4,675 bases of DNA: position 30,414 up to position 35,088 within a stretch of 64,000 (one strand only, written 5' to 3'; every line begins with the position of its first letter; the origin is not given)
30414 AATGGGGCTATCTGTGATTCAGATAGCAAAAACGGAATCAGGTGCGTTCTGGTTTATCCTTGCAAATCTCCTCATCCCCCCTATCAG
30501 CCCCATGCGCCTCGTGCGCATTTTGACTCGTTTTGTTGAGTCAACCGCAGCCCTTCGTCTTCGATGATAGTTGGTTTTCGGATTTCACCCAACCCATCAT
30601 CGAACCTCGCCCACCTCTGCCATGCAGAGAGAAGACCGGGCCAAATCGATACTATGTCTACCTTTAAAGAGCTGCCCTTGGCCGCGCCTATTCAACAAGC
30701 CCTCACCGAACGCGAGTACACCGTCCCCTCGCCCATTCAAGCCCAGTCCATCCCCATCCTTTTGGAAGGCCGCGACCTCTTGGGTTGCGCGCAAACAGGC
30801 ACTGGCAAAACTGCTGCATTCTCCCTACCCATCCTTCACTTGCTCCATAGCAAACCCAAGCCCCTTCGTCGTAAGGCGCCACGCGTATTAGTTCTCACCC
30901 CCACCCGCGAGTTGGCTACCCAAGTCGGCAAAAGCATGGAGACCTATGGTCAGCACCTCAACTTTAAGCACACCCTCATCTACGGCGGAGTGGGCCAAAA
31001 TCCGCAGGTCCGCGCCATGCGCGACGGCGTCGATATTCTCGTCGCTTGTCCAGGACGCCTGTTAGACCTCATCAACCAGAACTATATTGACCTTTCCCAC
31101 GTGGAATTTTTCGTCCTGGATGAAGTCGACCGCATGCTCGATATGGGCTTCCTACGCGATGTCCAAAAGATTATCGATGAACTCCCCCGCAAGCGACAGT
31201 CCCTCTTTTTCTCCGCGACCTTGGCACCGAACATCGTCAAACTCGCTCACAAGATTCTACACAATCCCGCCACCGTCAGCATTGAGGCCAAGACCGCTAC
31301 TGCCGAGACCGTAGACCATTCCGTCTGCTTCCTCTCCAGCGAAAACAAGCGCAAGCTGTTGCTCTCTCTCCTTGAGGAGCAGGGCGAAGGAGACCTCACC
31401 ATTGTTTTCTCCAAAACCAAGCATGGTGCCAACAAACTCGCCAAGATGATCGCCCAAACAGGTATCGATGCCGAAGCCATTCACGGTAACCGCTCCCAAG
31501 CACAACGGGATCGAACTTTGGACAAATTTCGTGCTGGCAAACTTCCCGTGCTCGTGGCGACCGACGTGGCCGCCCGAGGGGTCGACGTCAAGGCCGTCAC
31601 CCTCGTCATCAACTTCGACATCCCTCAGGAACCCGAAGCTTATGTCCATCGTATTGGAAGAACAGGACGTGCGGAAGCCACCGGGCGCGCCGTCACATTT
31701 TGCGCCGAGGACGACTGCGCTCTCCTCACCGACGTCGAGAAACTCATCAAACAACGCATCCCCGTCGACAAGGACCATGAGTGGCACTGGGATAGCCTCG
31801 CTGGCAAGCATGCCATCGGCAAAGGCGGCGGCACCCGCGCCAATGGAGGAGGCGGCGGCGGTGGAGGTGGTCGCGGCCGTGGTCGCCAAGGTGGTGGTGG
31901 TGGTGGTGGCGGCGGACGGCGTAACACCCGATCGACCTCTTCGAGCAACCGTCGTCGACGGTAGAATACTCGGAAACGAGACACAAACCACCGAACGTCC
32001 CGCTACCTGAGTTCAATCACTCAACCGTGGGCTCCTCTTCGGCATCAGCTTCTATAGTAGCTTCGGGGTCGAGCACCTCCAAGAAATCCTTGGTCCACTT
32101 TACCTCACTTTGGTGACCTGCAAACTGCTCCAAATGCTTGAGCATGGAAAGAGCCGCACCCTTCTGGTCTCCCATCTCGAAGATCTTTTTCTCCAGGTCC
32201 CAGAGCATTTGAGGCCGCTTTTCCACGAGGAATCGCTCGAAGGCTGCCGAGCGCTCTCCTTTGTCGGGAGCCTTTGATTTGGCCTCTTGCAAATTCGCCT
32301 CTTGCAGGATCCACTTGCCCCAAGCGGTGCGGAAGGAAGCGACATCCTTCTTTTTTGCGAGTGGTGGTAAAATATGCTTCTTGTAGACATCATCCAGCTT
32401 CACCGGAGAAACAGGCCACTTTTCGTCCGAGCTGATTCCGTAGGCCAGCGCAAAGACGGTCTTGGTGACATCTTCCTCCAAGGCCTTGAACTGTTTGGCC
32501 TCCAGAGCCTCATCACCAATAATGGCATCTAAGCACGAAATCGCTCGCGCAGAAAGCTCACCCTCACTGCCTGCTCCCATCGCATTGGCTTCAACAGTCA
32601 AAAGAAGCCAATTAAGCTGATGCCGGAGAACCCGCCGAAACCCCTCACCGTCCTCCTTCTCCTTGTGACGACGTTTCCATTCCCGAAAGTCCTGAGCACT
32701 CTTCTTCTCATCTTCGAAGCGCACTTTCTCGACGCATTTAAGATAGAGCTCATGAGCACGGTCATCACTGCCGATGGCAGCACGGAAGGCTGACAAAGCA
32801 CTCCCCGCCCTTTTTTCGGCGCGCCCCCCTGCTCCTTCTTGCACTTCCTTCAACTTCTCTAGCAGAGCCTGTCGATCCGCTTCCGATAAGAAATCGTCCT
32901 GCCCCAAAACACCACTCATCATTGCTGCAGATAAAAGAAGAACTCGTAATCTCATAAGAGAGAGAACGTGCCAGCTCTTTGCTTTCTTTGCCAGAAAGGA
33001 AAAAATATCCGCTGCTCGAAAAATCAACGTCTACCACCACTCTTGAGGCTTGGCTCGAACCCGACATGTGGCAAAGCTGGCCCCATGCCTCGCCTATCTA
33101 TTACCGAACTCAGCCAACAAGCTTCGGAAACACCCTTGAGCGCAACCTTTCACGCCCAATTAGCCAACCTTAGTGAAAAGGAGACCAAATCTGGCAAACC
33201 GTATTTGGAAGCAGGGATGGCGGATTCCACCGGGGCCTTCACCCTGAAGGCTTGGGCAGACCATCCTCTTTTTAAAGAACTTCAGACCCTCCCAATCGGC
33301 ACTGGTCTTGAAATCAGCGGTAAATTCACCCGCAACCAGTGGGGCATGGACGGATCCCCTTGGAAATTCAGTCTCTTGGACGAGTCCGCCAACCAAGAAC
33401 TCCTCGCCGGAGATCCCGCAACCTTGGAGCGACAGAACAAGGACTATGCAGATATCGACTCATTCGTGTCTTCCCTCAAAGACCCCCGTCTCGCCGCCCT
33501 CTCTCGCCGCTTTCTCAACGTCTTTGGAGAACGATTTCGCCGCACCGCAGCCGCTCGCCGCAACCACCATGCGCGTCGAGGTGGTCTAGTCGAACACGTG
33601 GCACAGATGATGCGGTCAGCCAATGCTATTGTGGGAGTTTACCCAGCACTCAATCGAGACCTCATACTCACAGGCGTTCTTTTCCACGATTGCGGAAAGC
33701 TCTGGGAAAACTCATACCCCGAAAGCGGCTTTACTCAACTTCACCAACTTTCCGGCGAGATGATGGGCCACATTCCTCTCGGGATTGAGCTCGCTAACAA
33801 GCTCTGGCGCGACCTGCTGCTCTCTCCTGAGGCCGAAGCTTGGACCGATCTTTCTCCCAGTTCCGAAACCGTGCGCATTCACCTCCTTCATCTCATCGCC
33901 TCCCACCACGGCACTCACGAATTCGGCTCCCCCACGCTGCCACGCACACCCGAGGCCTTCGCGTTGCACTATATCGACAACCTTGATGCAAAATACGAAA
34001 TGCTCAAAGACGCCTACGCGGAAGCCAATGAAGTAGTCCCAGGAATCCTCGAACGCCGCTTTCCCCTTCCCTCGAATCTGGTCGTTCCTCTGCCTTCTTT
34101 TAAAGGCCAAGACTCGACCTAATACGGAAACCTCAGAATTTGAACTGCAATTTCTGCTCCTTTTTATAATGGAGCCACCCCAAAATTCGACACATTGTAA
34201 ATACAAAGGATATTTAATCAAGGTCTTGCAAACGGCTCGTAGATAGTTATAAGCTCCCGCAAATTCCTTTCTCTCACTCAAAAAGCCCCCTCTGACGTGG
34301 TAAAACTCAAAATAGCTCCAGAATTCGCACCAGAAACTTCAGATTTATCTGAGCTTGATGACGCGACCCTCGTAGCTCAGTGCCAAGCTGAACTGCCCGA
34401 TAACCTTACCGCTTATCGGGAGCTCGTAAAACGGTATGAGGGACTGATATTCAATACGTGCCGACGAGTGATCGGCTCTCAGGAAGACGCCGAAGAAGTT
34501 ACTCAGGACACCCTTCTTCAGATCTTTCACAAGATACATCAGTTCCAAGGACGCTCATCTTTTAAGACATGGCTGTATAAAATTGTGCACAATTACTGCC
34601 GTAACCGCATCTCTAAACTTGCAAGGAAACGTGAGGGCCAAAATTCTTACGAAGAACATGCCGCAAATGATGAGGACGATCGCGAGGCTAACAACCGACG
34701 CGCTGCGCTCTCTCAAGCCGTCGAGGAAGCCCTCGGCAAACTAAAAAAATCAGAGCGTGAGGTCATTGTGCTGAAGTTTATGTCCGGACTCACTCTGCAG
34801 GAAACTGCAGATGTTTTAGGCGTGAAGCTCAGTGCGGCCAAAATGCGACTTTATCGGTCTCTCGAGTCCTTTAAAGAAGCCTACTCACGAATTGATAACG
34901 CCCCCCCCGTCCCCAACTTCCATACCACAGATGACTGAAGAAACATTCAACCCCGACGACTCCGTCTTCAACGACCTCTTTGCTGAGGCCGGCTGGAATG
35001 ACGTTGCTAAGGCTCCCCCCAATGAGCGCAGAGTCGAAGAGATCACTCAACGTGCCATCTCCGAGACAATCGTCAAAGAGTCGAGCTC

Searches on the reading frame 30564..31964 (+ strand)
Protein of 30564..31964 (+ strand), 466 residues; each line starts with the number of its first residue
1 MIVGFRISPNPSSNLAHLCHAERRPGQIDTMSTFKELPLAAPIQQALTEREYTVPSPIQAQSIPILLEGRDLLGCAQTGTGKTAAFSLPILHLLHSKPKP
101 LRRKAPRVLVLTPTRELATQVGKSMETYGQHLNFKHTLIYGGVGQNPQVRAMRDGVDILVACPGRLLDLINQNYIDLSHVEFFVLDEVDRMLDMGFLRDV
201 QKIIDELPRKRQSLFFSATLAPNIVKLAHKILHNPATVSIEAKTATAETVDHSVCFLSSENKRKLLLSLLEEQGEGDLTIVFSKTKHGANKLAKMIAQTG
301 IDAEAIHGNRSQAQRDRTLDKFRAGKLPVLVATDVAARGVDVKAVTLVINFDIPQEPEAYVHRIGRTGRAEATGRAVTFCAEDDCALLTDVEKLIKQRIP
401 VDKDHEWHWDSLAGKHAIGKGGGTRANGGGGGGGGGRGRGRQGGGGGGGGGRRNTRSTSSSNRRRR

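Call 10: search_protein_families(library=pfam, proteins=[window:30564-31964:+], max_evalue=0.01)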
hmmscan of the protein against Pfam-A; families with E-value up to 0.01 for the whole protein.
window:30564-31964:+ (466 aa): 3 families
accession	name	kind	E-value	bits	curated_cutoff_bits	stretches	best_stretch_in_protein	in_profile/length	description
PF00270.35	DEAD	-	1.2e-48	165.5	26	1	56-224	1-164/167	DEAD/DEAH box helicase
PF00271.37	Helicase_C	-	1.3e-34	119.2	23.5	1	262-370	2-109/110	Helicase conserved C-terminal domain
PF04851.21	ResIII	-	8.2e-07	29.5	22.5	1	76-220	30-162/164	Type III restriction enzyme, res subunit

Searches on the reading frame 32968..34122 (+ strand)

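Call 10: search_protein_families(library=pfam, proteins=[window:32968-34122:+], max_evalue=0.01)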
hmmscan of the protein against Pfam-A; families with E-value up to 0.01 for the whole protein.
window:32968-34122:+ (384 aa): 1 family
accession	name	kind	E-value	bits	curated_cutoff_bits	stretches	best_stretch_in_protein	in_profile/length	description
PF01966.28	HD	-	3.2e-09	37.5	22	1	209-341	3-115/116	HD domain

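Call 68: search_protein_families(library=ncbifam, proteins=[window:32968-34122:+], max_evalue=0.001)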
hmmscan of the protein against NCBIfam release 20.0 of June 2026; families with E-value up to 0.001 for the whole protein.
window:32968-34122:+ (384 aa): 2 families
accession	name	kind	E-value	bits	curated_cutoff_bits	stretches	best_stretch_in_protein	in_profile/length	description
NF010007.0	PRK13480.1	equivalog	1.3e-37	129.6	460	1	73-353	28-290/314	3'-5' exoribonuclease YhaM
TIGR00277.1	HDIG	domain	0.00011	22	27.6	1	206-281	4-70/84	HDIG domain-containing metalloprotein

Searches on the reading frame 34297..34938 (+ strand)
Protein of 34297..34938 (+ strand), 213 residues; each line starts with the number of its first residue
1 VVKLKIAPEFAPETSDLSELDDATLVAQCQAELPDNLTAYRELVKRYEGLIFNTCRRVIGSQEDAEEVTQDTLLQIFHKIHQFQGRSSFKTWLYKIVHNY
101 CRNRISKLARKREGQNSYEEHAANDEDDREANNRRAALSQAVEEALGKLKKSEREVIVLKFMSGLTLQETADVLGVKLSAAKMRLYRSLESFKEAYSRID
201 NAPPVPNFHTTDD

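Call 10: search_protein_families(library=pfam, proteins=[window:34297-34938:+], max_evalue=0.01)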
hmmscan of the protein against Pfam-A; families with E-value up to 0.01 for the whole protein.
window:34297-34938:+ (213 aa): 5 families
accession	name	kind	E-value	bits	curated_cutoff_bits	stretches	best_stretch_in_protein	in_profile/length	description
PF04542.20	Sigma70_r2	-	6.3e-18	64.8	24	1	43-110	1-70/71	Sigma-70 region 2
PF08281.18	Sigma70_r4_2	-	3.5e-11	43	25.7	1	140-190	2-52/54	Sigma-70, region 4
PF04545.22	Sigma70_r4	-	3.5e-08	33.3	24.1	1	145-191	1-47/50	Sigma-70, region 4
PF07638.17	Sigma70_ECF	-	2.1e-06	28.2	21.1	1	80-185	57-172/185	ECF sigma factor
PF22029.2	PhyR_sigma2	-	2.2e-06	28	27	1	56-98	13-55/55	Sigma2 domain of PhyR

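Call 68: search_protein_families(library=ncbifam, proteins=[window:34297-34938:+], max_evalue=0.001)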
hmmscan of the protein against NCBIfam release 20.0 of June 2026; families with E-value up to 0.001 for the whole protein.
window:34297-34938:+ (213 aa): 97 families (the best 25 are shown)
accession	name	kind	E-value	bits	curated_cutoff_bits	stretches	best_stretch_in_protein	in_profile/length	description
NF007222.0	PRK09640.1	equivalog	8.2e-43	146.1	194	1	16-200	4-186/188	RNA polymerase sigma factor SigX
NF008888.0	PRK11922.1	equivalog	6.1e-31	107.8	204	1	14-196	9-196/231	RNA polymerase sigma factor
TIGR02937.1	sigma70-ECF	superfamily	4.1e-30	104.6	42.9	1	39-195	2-164/165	sigma-70 family RNA polymerase sigma factor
NF009166.1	PRK12513.1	equivalog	9.3e-27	94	206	1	20-197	7-187/193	RNA polymerase sigma factor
NF004113.0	PRK05602.1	equivalog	2.4e-26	92.6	208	1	16-195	26-200/211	RNA polymerase sigma factor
NF007223.0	PRK09641.1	equivalog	1.1e-25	90.5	209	1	37-194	17-182/187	RNA polymerase sigma factor SigW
NF007225.0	PRK09643.1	equivalog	1.5e-25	90.1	190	1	19-195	11-181/204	RNA polymerase sigma factor SigM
TIGR02985.1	Sig70_bacteroi1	subfamily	1.3e-24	87.3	126.4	1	39-194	2-160/162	RNA polymerase sigma-70 factor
NF009171.0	PRK12518.1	equivalog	1.7e-22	80.1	208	1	19-194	11-182/191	RNA polymerase sigma factor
TIGR02948.1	SigW_bacill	equivalog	7.5e-22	78.3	243.1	1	38-194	18-182/187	RNA polymerase sigma factor SigW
NF006930.0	PRK09415.1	subfamily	2.6e-21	76.3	198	1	36-195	14-174/179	RNA polymerase factor sigma C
NF009190.0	PRK12538.1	equivalog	4.2e-21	75.7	303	1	21-198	49-221/233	RNA polymerase sigma factor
NF009176.0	PRK12524.1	equivalog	4.6e-21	75.5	264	1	15-181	6-169/196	RNA polymerase sigma factor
NF006089.0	PRK08241.1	subfamily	5.1e-21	75.1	240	1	31-132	15-115/343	RNA polymerase subunit sigma-70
NF007229.0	PRK09647.1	equivalog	5.4e-21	74.9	265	1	22-196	29-202/220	RNA polymerase sigma factor SigE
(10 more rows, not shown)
